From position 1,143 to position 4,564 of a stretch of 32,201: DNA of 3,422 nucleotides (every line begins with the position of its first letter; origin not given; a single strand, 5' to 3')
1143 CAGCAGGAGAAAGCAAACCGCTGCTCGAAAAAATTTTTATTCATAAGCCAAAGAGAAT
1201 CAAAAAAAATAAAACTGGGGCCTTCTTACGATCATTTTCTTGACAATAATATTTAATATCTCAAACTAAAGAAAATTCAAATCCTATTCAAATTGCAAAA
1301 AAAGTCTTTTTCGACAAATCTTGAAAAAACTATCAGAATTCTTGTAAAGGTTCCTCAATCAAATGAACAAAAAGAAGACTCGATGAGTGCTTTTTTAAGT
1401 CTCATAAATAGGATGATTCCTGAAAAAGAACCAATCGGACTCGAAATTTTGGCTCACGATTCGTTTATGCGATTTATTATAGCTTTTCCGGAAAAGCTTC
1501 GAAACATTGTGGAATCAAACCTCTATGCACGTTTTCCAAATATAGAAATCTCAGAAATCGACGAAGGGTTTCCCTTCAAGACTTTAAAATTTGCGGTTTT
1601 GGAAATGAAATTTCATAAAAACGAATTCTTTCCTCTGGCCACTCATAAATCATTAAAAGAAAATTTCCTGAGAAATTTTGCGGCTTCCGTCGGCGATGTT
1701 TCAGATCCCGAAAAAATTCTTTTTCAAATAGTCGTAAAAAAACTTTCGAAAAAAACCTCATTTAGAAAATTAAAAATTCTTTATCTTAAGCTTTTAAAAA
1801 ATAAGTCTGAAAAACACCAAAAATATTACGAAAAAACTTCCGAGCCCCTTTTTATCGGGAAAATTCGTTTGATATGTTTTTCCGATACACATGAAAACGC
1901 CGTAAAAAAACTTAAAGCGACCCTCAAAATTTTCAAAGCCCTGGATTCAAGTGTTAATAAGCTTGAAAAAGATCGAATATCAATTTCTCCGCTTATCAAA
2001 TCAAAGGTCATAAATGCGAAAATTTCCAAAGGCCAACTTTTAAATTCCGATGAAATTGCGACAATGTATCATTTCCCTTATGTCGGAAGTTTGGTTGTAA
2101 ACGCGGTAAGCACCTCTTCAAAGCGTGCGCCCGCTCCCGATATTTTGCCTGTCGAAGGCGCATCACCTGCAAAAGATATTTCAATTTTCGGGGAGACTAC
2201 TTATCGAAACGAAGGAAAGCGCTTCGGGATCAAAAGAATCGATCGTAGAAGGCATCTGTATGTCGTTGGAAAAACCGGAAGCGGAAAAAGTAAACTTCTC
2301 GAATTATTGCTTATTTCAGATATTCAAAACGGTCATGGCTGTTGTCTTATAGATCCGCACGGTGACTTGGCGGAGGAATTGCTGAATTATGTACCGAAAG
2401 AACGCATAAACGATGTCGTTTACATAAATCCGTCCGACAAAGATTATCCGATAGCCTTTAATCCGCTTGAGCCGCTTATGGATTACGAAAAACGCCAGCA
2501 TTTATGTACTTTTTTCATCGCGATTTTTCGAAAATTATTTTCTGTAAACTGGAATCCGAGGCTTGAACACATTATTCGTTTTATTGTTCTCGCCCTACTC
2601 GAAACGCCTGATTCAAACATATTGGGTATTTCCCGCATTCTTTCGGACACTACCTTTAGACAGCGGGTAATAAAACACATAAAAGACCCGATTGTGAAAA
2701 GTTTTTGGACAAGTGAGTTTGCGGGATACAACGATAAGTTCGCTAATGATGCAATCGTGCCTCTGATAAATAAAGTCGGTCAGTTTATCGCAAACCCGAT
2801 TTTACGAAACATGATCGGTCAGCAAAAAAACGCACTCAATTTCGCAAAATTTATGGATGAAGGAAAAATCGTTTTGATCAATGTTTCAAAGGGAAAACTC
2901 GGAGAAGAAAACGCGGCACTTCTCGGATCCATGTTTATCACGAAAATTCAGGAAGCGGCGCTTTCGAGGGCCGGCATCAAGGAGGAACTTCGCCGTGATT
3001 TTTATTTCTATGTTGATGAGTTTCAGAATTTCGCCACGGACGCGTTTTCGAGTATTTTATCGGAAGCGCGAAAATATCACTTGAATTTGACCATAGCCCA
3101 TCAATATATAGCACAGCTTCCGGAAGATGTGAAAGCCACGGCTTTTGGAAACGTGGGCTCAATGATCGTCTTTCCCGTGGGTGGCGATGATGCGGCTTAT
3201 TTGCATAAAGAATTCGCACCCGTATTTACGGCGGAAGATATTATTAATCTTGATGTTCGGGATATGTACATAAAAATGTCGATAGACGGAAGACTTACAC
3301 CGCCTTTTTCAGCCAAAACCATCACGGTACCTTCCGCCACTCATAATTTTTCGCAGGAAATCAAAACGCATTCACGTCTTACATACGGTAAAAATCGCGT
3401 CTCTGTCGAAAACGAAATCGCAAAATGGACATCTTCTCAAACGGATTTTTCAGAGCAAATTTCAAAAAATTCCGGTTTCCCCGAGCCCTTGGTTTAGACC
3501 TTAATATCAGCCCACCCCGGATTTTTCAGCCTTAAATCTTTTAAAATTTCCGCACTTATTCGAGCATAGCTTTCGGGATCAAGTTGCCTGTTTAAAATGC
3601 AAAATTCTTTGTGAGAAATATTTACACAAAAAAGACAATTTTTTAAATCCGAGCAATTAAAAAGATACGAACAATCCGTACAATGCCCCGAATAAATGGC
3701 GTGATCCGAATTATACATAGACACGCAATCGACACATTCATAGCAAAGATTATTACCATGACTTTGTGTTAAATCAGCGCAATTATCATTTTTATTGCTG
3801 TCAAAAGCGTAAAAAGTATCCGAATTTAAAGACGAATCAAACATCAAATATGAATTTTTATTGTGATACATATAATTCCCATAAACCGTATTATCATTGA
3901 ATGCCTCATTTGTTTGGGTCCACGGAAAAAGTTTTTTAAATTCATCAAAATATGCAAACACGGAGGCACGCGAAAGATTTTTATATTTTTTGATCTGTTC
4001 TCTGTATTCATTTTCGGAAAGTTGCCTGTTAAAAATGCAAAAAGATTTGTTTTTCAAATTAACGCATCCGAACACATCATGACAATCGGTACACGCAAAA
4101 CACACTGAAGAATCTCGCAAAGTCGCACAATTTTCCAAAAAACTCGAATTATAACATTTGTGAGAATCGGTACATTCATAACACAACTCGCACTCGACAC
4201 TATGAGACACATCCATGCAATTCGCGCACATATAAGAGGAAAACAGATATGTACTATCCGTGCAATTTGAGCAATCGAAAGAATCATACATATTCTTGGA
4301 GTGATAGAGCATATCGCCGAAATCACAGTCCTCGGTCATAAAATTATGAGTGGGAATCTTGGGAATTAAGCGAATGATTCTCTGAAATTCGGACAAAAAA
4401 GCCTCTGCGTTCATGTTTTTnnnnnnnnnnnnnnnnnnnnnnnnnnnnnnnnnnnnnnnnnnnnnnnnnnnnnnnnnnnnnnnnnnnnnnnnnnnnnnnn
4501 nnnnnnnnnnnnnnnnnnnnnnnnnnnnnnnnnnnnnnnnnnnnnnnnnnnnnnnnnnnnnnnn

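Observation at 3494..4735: Zinc-ribbon ORF and Cys-rich repeat ORF are one reading frame split by a single TAA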

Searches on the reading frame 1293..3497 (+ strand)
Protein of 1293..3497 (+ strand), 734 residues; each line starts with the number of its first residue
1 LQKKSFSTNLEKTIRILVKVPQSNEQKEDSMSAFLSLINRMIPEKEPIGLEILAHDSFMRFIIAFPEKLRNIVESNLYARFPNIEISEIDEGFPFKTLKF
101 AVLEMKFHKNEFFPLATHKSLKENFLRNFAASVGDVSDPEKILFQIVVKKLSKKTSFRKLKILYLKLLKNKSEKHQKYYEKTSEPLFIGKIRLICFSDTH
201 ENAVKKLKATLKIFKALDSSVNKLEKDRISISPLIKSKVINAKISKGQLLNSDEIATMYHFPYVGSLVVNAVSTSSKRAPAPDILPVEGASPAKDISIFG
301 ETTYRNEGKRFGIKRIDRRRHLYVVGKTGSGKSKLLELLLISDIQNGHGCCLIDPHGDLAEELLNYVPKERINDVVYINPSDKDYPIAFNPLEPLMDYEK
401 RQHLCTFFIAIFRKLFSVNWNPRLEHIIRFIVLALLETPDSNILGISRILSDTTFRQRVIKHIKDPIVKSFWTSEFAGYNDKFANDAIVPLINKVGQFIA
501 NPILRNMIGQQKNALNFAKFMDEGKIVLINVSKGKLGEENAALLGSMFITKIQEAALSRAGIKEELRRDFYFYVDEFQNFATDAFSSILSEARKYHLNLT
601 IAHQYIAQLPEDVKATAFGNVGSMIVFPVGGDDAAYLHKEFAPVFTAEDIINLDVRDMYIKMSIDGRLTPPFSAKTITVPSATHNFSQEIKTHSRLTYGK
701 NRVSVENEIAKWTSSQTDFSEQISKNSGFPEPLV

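Call 18: search_protein_families(library=pfam, proteins=[window:1293-3497:+], max_evalue=0.001)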
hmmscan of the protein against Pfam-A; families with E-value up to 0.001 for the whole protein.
window:1293-3497:+ (734 aa): 4 families
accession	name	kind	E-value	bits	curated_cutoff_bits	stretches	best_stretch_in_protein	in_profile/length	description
PF01935.23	DUF87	-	1.8e-07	31.9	23.2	1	319-393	23-84/220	Helicase HerA, central domain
PF10412.15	TrwB_AAD_bind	-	7.9e-06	25.4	20.5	1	319-635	15-316/387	Type IV secretion-system coupling protein DNA-binding domain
PF12696.13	TraG-D_C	-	0.00011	22.6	22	1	570-627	2-64/126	TraM recognition site of TraD and TraG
PF19044.6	P-loop_TraG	-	0.00011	21.4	25.8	1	319-414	29-120/413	TraG P-loop domain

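Call 43: search_protein_families(library=padloc, proteins=[window:1293-3494:+], max_evalue=0.01)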
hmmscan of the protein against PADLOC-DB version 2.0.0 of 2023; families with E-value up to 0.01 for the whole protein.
window:1293-3494:+ (734 aa): 4 families
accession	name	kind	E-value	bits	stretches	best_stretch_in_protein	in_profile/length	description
PDLC04140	mad8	-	1.5e-12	45.7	1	316-664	24-290/314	mads_8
PDLC04103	HerA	-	1.3e-09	35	1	575-627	459-507/579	-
PDLC04105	HerA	-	8.5e-08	29.2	1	319-373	166-221/576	-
PDLC01055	HerA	-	0.0011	15.8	1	319-350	157-188/532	Type III coevolved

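Call 44: search_protein_families(library=ncbifam, proteins=[window:1293-3494:+], max_evalue=0.01)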
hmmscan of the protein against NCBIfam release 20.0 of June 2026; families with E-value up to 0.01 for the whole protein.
window:1293-3494:+ (734 aa): 5 families
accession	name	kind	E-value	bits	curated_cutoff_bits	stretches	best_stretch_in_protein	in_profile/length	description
NF045973.1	conju_CD1115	equivalog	1.2e-11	44.1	250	2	317-407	22-113/442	VirD4-like conjugal transfer protein, CD1115 family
TIGR03743.1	SXT_TraD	subfamily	6.7e-09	34.7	366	1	318-358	174-214/636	conjugative transfer system coupling protein TraD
NF053655.1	CedD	equivalog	1e-07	31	600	1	291-380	194-281/527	DNA-translocating ATPase CedD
TIGR03754.1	conj_TOL_TraD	equivalog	1.3e-06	27.2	647.55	1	310-359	171-220/643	type IV conjugative transfer system coupling protein TraD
NF041447.1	TrbC_conju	equivalog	0.00055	18.5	800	1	291-355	101-165/685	F-type conjugative transfer protein TrbC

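Call 76: search_protein_families(library=pfam, proteins=[window:1293-3494:+], max_evalue=0.1)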
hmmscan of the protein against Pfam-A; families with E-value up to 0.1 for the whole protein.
window:1293-3494:+ (734 aa): 8 families
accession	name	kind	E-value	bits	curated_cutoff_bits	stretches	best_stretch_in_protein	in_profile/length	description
PF01935.23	DUF87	-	1.8e-07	31.9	23.2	1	319-393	23-84/220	Helicase HerA, central domain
PF10412.15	TrwB_AAD_bind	-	7.9e-06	25.4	20.5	1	319-635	15-316/387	Type IV secretion-system coupling protein DNA-binding domain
PF12696.13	TraG-D_C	-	0.00011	22.6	22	1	570-627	2-64/126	TraM recognition site of TraD and TraG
PF19044.6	P-loop_TraG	-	0.00011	21.4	25.8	1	319-414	29-120/413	TraG P-loop domain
PF00270.35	DEAD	-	0.0021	18.2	26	1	313-365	8-63/167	DEAD/DEAH box helicase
PF13401.12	AAA_22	-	0.0086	16.8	27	0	318-342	4-28/130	AAA domain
PF01580.24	FtsK_SpoIIIE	-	0.034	14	24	1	320-342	40-62/221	FtsK/SpoIIIE family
PF20720.3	nSTAND3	-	0.062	13.4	27.2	0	314-356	12-54/155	Novel STAND NTPase 3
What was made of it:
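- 1293..3497 (+): Convergent VirD4/TraD-like (T4CP-like) P-loop ATPase, 734 aa. It is the only conserved neighbour of the A/B pair and a probable functional partner (inferred). Calls 18 and 76 (DUF87 31.9 bits, TrwB_AAD_bind 25.4 bits, TraG-D_C 22.6 bits, all above cut-off).
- On VirD4-type T4CP (the neighbouring ATPase): Call 76: TrwB_AAD_bind 25.4 bits (cut-off 20.5), DUF87 31.9 (23.2), TraG-D_C 22.6 (22).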

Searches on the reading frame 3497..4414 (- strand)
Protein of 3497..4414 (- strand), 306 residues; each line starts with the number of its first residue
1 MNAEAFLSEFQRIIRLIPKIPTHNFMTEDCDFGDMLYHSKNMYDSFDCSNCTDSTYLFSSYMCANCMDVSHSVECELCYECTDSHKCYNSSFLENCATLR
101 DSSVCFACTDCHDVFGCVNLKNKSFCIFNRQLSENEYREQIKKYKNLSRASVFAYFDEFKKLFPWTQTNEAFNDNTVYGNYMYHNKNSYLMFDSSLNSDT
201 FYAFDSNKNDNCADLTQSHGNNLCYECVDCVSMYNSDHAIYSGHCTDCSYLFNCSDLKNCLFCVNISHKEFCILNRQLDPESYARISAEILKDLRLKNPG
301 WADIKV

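Call 3: search_protein_families(library=pfam, proteins=[window:3497-4414:-], max_evalue=1)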
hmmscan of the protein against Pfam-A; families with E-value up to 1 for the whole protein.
window:3497-4414:- (306 aa): 2 families
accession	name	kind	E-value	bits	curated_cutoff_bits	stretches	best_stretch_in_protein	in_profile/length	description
PF16405.10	DUF5013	-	0.0051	17.4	28.5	1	157-198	16-57/149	Domain of unknown function (DUF5013)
PF18950.5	DUF5694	-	0.073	13.9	27.5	1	136-217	47-130/185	Family of unknown function (DUF5694)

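Call 4: search_protein_families(library=ncbifam, proteins=[window:3497-4414:-], max_evalue=1)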
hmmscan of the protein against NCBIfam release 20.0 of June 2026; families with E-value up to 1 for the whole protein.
window:3497-4414:- (306 aa): 0 families
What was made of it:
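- Tried and rejected: Nothing for B (call 4).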

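Call 13: find_related_loci(query=A2, collection=genome_contigs, flank=3000)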
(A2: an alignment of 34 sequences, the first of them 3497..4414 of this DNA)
Query A2 (306 aa) in genome_contigs; peptide patterns used: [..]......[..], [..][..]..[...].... (x = any residue, [..] = any of these).
281 stretches matched a pattern; 135 encode a relative of the query (tblastn E <= 1e-3); the best 80 are kept; 79 distinct loci.
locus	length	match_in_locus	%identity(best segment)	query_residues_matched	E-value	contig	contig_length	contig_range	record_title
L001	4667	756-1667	55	1-304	2e-113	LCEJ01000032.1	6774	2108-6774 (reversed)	MAG: Candidatus Daviesbacteria bacterium GW2011_GWA2_42_7 UV41_C0032, whole genome shotgun sequence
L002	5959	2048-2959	52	1-304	9e-101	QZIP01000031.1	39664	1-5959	MAG: Candidatus Parcubacteria bacterium isolate SURF_62 Ga0104751_1001454, whole genome shotgun sequence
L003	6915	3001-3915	50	1-304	2e-98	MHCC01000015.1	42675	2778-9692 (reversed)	MAG: Candidatus Blackburnbacteria bacterium RIFCSPLOWO2_01_FULL_40_20 rifcsplowo2_01_scaffold_4415, whole genome shotgun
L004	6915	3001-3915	47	1-304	4e-95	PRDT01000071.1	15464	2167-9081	MAG: Candidatus Levyibacteriota bacterium isolate Amazon FNV 2010 10 14 contig_75_34205731_length_15464_multi_3_in_0_out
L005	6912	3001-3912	48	1-304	1e-93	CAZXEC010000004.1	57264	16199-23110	MAG TPA_asm: uncultured Gammaproteobacteria bacterium isolate binchicken_co110_1207 genome assembly, contig: NODE_1355_l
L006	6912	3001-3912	46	1-304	9e-93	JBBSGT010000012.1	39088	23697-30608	MAG: Candidatus Levyibacteriota bacterium isolate LS2_sbin.47 LS2_sbin.47_K_466376_L_39088_cov_19.9964, whole genome sho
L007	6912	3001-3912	48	1-304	3e-92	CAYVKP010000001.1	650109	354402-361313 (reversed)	MAG TPA_asm: uncultured Gammaproteobacteria bacterium isolate SRP200132_co1_547 genome assembly, contig: NODE_2_length_6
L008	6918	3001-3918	45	1-305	4e-89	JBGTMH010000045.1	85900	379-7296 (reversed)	MAG: Patescibacteria group bacterium isolate JTS-RE358 k141_9608639, whole genome shotgun sequence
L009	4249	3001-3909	49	1-303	2e-88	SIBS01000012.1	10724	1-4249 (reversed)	MAG: Candidatus Levyibacteriota bacterium isolate Baikal-deep-G183 BACOMB-C29674, whole genome shotgun sequence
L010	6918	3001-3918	46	1-306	2e-88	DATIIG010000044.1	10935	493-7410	MAG TPA_asm: Candidatus Saccharimonadales bacterium isolate SMAG_U15658 k141_13776, whole genome shotgun sequence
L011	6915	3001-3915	45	1-304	2e-88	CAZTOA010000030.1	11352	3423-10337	MAG TPA_asm: uncultured Gammaproteobacteria bacterium isolate SRP292972_co2_75 genome assembly, contig: NODE_5434_length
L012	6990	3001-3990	45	1-306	2e-87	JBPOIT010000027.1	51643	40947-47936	MAG: Candidatus Levyibacteriota bacterium isolate MAG_784 c_000000578615, whole genome shotgun sequence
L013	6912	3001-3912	49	1-304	3e-98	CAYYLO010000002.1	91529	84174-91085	MAG TPA_asm: uncultured Gammaproteobacteria bacterium isolate binchicken_co144_799 genome assembly, contig: NODE_583_len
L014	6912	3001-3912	44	1-304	9e-86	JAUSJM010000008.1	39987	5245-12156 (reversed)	MAG: bacterium isolate E14_metabat.bin.301 E14_k141_515390, whole genome shotgun sequence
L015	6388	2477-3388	44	1-304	1e-82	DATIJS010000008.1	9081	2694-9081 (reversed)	MAG TPA_asm: Candidatus Saccharimonadales bacterium isolate SMAG_U15697 k141_379938, whole genome shotgun sequence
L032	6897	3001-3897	32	1-295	2e-40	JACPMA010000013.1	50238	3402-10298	MAG: Candidatus Peregrinibacteria bacterium isolate NC_groundwater_535_Ag_S-0.1um_45_10 S35_SO-1_scaffold_241297, whole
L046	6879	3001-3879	28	3-294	9e-29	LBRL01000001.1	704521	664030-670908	MAG: Candidatus Nomurabacteria bacterium GW2011_GWD2_36_14 US04_C0001, whole genome shotgun sequence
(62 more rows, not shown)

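Call 31: predict_structure(alignment_id=A2)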
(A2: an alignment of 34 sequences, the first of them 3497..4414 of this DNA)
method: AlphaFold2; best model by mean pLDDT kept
length: 306 residues; sequences in the alignment: 34
mean_pLDDT: 63.8   pTM: 0.42
mean pLDDT of the five models: 63.8, 63.7, 62.0, 58.3, 47.8
residues with pLDDT >= 90: 0; 70-90: 100; 50-70: 174; < 50: 32
segments of 3 or more residues with pLDDT < 50: 72-80, 255-258, 267-269
pLDDT, mean of each block of 10 residues (from residue 1): 79 68 67 73 74 71 62 45 49 51 52 61 66 80 75 71 57 61 69 67 62 56 57 58 57 52 46 72 84 75 56
secondary structure, 60 per line:
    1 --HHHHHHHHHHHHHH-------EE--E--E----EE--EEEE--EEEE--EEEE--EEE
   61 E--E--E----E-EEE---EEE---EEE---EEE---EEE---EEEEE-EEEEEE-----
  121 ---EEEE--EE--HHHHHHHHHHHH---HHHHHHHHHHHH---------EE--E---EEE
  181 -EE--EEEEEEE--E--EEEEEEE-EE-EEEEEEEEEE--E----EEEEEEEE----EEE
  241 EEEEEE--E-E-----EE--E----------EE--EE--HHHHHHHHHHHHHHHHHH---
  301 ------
elements in order: H3-16 E40-43 E46-49 E52-55 E58-61 E74-76 E80-82 E86-88 E92-94 E98-100 E104-108 E110-115 E124-127 H134-145 H149-160 E178-180 E186-192 E198-204 E209-218 E226-233 E238-246 H280-297

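Call 35: fold_search(model_id=the predicted structure, library=pdb)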
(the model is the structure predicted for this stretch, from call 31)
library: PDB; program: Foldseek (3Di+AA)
matches with E <= 10: 0; with E <= 0.001: 0
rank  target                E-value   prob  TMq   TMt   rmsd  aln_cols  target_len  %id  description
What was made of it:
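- Tried and rejected: ORF-B alone with 34 sequences gave a poor model (pLDDT 63.8; call 31) and no PDB fold match (call 35).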

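Call 41: search_protein_families(library=pfam, proteins=[L046:2698-4407:+, L046:964-2691:+, L032:3001-3951:+, L032:3980-4258:+, L032:4287-5336:+, L032:756-2996:+], max_evalue=0.01)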
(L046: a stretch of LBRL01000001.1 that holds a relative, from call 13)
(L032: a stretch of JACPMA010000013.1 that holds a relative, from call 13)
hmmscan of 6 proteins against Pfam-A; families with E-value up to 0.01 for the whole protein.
L046:2698-4407:+ (570 aa): 0 families

L046:964-2691:+ (576 aa): 0 families

L032:3001-3951:+ (317 aa): 0 families

L032:3980-4258:+ (93 aa): 2 families
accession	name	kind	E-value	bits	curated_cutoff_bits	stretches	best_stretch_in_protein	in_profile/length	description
PF13451.12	zf_Tbcl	-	8e-08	32.6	24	1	12-49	6-44/48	Probable treble clef domain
PF23477.1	zf_Tbcl_2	-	8.1e-05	22.7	27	1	56-89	1-34/37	Probable treble clef zinc finger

L032:4287-5336:+ (350 aa): 0 families

L032:756-2996:+ (747 aa): 3 families
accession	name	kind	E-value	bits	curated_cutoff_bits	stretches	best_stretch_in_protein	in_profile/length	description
PF01935.23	DUF87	-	5.8e-07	30.3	23.2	1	331-511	23-171/220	Helicase HerA, central domain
PF10412.15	TrwB_AAD_bind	-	4.3e-05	23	20.5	1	328-622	12-288/387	Type IV secretion-system coupling protein DNA-binding domain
PF12696.13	TraG-D_C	-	0.0098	16.3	22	0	581-639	2-65/126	TraM recognition site of TraD and TraG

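Call 43: search_protein_families(library=padloc, proteins=[window:3497-4414:-], max_evalue=0.01)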
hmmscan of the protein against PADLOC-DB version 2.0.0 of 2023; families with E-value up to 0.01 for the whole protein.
window:3497-4414:- (306 aa): 0 families

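Call 45: search_protein_representatives(alignment_id=A2)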
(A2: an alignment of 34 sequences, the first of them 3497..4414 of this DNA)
Query: 34 sequences, 306 profile positions. Proteins with E-value up to 0.001 (for the whole library): 3208; up to 1e-10: 2037; up to 1e-30: 911. The best 150 are listed.
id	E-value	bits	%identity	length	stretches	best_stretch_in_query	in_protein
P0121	2.1e-136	470.4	-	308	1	1-306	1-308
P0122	1.9e-131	454.1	-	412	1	1-306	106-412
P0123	9.2e-114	396.0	-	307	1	1-306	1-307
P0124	1.6e-97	342.7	-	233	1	78-306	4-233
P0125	3.5e-93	328.5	-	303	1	4-299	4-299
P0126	4.3e-91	321.6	-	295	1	1-292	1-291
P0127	4.6e-90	318.2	-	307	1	4-295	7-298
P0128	2.0e-88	312.9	-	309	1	3-296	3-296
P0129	5.9e-81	288.3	-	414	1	4-299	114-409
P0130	1.3e-77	277.4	-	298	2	6-207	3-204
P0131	1.2e-74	267.6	-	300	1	1-295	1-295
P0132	1.7e-74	267.1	-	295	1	5-294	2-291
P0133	6.6e-74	265.2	-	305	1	6-295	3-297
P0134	3.0e-73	263.0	-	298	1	6-294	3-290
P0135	6.2e-71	255.4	-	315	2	5-164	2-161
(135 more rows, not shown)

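Call 68: search_solved_structures(query=A2, max_evalue=1)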
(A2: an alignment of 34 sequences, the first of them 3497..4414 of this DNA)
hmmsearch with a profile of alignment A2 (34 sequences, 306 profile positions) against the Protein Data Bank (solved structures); distinct sequences matched with E-value up to 1: 1.
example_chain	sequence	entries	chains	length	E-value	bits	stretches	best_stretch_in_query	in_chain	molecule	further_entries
5n5y_Q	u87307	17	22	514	0.26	13.6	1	143-215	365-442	RNA polymerase I-specific transcription initiation factor RRN7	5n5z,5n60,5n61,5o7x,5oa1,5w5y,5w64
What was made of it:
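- On Hexapeptide-repeat left-handed beta-helix: Call 3: no Hexapep or related Pfam hit for ORF-B. Call 68: no PDB sequence relative.
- Closest known: Left-handed beta-helix hexapeptide-repeat proteins. Different: There is no Pfam Hexapep match (call 3) and no PDB sequence relative (call 68).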
